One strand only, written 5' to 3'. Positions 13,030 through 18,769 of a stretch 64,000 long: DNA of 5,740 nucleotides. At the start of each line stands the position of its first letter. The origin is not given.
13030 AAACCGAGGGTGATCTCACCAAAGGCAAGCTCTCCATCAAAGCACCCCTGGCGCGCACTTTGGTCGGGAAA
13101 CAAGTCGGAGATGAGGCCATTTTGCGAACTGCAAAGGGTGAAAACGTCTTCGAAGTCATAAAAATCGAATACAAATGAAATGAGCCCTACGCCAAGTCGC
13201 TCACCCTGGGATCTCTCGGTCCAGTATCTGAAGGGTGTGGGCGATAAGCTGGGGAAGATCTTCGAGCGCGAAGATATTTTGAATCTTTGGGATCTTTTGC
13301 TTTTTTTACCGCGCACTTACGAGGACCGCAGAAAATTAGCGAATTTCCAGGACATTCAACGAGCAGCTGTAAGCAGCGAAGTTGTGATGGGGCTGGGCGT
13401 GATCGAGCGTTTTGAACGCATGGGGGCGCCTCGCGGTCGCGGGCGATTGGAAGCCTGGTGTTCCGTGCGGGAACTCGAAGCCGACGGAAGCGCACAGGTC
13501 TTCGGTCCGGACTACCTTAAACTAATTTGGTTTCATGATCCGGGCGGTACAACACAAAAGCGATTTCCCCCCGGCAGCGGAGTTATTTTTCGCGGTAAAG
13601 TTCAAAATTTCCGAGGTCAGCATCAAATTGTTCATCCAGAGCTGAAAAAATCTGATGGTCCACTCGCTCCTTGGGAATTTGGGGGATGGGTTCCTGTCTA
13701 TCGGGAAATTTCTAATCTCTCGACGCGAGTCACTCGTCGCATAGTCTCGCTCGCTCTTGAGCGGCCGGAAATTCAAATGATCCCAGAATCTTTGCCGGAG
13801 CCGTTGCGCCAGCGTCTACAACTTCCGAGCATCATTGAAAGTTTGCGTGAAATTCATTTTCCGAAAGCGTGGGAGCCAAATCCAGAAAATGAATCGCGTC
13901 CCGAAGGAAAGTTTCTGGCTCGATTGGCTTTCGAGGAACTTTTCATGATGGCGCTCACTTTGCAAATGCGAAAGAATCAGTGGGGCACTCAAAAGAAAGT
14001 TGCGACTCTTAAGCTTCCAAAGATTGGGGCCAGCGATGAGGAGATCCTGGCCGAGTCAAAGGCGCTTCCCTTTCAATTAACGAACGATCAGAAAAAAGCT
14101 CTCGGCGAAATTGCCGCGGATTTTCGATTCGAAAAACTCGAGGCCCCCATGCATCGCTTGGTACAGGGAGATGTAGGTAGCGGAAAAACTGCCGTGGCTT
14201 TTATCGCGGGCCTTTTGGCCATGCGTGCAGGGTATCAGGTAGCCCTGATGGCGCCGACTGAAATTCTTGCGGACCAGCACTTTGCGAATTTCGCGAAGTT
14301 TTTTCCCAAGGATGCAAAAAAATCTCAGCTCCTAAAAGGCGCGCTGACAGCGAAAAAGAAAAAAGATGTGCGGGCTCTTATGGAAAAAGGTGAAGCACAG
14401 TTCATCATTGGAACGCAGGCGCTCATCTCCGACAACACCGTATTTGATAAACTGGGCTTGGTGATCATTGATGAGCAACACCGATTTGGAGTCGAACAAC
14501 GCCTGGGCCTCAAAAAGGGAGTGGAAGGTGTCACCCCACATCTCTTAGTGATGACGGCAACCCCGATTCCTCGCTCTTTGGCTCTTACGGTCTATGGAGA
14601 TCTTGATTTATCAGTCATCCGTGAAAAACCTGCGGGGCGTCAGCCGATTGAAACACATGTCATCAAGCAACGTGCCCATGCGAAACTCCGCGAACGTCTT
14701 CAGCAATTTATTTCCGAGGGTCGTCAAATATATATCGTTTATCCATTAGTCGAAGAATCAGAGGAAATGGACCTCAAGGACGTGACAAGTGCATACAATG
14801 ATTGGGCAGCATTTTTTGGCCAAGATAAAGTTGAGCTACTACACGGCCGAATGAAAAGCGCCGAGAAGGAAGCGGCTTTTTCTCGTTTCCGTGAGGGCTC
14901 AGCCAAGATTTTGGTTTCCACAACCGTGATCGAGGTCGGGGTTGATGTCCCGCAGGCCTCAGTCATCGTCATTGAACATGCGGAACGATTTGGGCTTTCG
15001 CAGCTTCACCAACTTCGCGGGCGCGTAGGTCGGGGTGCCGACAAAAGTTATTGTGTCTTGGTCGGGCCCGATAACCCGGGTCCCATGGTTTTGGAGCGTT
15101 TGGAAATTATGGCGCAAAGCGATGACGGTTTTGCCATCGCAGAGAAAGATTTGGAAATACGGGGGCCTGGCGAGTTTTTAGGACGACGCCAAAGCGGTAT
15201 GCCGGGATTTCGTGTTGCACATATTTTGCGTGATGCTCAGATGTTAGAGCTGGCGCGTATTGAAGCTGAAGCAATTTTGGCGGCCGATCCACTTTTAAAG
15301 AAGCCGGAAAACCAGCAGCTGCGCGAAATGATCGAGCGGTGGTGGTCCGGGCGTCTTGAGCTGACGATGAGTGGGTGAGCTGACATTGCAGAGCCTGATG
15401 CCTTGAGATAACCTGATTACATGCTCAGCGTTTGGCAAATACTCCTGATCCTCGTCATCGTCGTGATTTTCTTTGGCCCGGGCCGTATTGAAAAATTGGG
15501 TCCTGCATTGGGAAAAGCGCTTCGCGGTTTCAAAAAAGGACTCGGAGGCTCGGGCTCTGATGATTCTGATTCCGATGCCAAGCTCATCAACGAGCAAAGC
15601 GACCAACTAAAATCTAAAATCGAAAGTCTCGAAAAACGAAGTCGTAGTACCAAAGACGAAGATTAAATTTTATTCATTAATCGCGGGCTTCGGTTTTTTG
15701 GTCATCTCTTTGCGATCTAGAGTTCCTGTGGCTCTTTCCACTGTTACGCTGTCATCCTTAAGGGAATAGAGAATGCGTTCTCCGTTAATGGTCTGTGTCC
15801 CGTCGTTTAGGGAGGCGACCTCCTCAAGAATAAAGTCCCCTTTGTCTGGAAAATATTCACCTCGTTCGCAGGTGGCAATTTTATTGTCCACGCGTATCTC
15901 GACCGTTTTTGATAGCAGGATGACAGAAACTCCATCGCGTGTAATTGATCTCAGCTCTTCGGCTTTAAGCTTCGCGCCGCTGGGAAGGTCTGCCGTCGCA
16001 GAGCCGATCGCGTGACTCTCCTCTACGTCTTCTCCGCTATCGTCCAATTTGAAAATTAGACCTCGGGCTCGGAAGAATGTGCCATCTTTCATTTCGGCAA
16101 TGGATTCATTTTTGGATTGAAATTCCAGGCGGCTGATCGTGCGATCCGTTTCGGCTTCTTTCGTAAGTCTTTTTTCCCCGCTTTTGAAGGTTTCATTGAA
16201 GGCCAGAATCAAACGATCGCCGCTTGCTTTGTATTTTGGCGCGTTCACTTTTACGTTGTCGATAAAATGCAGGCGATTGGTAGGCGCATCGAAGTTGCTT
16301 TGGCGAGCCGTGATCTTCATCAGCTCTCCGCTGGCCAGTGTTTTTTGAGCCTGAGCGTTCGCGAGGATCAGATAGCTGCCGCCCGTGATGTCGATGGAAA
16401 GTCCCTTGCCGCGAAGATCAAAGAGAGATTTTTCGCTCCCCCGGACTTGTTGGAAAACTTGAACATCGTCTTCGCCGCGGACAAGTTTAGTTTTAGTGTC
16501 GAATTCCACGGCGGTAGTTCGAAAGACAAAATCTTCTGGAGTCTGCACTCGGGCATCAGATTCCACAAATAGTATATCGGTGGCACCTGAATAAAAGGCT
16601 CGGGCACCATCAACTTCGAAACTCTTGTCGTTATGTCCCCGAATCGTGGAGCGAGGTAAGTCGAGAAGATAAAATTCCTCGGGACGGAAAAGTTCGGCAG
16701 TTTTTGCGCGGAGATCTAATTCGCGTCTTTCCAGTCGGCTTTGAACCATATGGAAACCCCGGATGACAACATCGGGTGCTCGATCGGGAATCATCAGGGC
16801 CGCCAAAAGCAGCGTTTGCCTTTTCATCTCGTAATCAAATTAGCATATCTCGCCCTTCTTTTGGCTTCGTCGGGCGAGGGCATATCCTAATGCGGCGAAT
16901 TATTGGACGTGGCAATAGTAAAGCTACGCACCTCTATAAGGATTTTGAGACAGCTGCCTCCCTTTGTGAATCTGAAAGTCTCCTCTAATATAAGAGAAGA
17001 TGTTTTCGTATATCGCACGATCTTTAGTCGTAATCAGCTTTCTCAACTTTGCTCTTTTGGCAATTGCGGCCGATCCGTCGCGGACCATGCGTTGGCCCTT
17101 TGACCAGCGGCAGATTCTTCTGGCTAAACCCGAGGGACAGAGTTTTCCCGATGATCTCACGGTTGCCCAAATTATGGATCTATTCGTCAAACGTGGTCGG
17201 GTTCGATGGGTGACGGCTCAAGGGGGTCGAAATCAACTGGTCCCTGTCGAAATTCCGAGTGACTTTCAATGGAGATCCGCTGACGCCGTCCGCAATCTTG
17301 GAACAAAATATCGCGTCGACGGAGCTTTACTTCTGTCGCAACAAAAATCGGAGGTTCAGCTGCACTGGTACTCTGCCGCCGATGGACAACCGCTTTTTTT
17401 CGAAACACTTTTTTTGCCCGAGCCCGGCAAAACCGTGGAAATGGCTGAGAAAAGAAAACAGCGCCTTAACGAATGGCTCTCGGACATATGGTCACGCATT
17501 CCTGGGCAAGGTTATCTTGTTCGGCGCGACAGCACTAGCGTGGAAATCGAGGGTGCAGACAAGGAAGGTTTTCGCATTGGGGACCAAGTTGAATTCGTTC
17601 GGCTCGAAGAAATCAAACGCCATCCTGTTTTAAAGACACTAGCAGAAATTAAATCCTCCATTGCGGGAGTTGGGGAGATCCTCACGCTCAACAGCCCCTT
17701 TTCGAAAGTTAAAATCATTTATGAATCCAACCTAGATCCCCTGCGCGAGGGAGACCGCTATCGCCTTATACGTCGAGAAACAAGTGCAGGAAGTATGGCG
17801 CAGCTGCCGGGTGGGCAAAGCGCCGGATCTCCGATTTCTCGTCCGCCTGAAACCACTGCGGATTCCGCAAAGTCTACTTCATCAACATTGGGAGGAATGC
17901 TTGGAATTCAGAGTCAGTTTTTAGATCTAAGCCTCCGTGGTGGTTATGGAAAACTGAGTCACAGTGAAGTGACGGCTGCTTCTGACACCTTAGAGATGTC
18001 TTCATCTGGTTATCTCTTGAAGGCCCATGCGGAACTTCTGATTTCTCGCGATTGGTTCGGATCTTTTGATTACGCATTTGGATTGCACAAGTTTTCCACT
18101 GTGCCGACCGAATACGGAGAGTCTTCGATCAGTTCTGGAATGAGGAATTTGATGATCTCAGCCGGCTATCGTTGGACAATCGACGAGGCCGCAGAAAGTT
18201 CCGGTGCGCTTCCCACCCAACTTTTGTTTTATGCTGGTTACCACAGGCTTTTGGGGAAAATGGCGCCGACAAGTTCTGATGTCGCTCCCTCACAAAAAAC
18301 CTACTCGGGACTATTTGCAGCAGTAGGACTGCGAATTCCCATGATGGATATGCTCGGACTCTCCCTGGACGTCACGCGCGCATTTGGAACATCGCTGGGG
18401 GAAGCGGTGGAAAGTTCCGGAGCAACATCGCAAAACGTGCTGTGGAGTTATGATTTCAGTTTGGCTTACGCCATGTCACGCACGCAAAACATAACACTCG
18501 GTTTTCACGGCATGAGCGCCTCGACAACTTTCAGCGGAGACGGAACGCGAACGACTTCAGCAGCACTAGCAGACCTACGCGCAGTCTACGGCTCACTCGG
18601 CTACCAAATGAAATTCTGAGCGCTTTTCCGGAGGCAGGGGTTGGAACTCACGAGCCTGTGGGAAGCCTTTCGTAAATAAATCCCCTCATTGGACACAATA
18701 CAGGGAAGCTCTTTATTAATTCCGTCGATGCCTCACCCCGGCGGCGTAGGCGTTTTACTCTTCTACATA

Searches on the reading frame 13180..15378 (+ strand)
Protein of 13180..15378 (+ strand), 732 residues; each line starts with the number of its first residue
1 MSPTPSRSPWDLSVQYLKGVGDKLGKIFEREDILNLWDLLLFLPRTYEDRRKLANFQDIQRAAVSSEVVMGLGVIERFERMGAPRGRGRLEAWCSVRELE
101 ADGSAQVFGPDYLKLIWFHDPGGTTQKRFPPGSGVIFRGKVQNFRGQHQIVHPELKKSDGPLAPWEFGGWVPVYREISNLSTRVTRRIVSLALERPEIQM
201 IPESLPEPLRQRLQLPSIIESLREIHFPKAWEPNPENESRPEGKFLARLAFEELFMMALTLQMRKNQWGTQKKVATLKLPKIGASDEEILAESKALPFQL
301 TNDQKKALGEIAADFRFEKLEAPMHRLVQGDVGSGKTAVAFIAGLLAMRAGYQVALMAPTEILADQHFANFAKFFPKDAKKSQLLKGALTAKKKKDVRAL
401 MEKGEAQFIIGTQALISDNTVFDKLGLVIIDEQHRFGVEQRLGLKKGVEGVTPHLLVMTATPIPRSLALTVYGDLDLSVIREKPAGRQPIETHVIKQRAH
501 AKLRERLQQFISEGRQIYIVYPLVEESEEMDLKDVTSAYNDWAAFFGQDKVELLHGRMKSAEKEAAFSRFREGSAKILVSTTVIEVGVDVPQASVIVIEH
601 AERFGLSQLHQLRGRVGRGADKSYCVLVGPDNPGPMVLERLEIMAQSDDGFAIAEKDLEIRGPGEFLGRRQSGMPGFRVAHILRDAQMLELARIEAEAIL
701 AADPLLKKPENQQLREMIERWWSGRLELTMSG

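Call 10: search_protein_families(library=pfam, proteins=[window:13180-15378:+], max_evalue=0.01)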
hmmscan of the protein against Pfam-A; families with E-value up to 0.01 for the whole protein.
window:13180-15378:+ (732 aa): 8 families
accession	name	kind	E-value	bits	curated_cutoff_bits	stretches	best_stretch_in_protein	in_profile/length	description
PF00270.35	DEAD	-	2.1e-22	80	26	1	325-466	16-163/167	DEAD/DEAH box helicase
PF00271.37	Helicase_C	-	2.9e-20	73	23.5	1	505-618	4-108/110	Helicase conserved C-terminal domain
PF19833.4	RecG_dom3_C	-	4e-16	59.3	26.8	1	648-716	2-71/87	ATP-dependent DNA helicase RecG, domain 3, C-terminal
PF04851.21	ResIII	-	3.8e-14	53.4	22.5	1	299-462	3-162/164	Type III restriction enzyme, res subunit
PF17191.10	RecG_wedge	-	3.2e-11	43.5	23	1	14-191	2-157/162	RecG wedge domain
PF22590.2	Cas3-like_C_2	-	1.7e-05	25.5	27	1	533-619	13-104/106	CRISPR-associated nuclease/helicase Cas3, C-terminal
PF00176.29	SNF2-rel_dom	-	0.00092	18.8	24.9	1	331-468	25-169/290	SNF2-related domain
PF13604.12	AAA_30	-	0.0021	18.3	27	1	324-368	19-62/191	AAA domain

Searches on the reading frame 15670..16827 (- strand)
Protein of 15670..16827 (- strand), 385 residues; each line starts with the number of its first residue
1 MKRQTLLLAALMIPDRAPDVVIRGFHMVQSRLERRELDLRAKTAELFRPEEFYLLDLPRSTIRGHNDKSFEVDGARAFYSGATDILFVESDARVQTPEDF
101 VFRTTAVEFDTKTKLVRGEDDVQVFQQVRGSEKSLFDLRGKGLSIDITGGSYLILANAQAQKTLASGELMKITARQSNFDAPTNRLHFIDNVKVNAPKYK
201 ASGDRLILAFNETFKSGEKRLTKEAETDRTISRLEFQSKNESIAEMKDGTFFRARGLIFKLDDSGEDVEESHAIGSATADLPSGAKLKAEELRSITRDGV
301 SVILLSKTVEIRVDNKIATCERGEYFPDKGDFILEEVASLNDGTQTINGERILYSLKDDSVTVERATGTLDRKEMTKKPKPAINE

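Call 10: search_protein_families(library=pfam, proteins=[window:15670-16827:-], max_evalue=0.01)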
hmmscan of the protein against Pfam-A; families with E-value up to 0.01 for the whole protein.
window:15670-16827:- (385 aa): 2 families
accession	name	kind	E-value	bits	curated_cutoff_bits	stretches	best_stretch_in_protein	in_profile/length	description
PF06835.18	LptC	-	2.6e-10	40.6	21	1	15-160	29-172/175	Lipopolysaccharide-assembly, LptC-related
PF03968.19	LptD_N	-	1.2e-06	29.2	20.4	1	171-358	1-111/113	LptA/(LptD N-terminal domain) LPS transport protein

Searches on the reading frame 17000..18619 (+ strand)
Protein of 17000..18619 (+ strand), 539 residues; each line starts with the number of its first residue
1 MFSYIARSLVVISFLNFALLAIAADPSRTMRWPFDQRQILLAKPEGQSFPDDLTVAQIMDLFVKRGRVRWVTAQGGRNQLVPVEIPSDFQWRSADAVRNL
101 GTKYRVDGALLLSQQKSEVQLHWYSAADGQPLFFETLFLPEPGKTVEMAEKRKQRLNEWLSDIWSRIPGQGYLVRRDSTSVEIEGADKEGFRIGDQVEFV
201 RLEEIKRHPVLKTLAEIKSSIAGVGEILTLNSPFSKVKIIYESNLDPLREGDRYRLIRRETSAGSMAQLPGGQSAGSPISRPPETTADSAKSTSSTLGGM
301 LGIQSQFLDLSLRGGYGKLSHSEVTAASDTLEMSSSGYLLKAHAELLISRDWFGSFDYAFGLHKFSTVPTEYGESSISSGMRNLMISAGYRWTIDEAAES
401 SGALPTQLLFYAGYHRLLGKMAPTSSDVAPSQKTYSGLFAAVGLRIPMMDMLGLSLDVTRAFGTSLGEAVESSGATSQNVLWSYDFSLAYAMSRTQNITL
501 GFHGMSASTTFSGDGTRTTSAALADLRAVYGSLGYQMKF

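Call 10: search_protein_families(library=pfam, proteins=[window:17000-18619:+], max_evalue=0.01)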
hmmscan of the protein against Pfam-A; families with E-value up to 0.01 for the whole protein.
window:17000-18619:+ (539 aa): 1 family
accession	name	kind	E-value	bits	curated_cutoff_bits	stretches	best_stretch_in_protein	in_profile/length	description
PF03797.25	Autotransporter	-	0.00066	19.9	26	1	285-395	14-131/255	Autotransporter beta-domain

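Call 13: find_encoding_contigs(protein=window:17000-18619:+, flank=3000, max_places=10)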
Protein window:17000-18619:+ (539 aa): no gene with exactly this product is on record in the collection.

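Call 19: find_homologous_proteins(query=window:17000-18619:+)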
Query window:17000-18619:+ (539 aa): 25 proteins with E <= 0.001 among 8000 candidates.
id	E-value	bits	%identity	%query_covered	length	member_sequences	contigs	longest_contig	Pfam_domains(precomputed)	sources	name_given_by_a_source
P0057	0.0e+0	1194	100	100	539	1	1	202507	-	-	-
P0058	2.4e-201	688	59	95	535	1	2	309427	-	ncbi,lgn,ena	-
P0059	2.3e-122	427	42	94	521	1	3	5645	-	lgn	-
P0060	1.0e-121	425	42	98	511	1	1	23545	-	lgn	-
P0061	2.0e-118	414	41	96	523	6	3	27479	-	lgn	-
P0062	5.8e-115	403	39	94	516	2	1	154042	-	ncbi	-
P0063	4.6e-113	397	41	96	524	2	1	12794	-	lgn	-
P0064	1.1e-111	392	40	99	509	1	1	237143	-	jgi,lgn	jgi:hypothetical protein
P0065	9.9e-111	389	37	99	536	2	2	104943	PF13505.13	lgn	-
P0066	3.6e-108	380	40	98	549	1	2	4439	-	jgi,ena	-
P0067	9.1e-107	376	38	98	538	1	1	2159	-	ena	-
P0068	1.0e-106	376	38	97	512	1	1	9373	-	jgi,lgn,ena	-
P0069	3.0e-106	374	38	99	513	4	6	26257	-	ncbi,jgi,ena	-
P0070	1.9e-105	371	38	97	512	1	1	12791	-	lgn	-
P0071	2.4e-103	364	38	99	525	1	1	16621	-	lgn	-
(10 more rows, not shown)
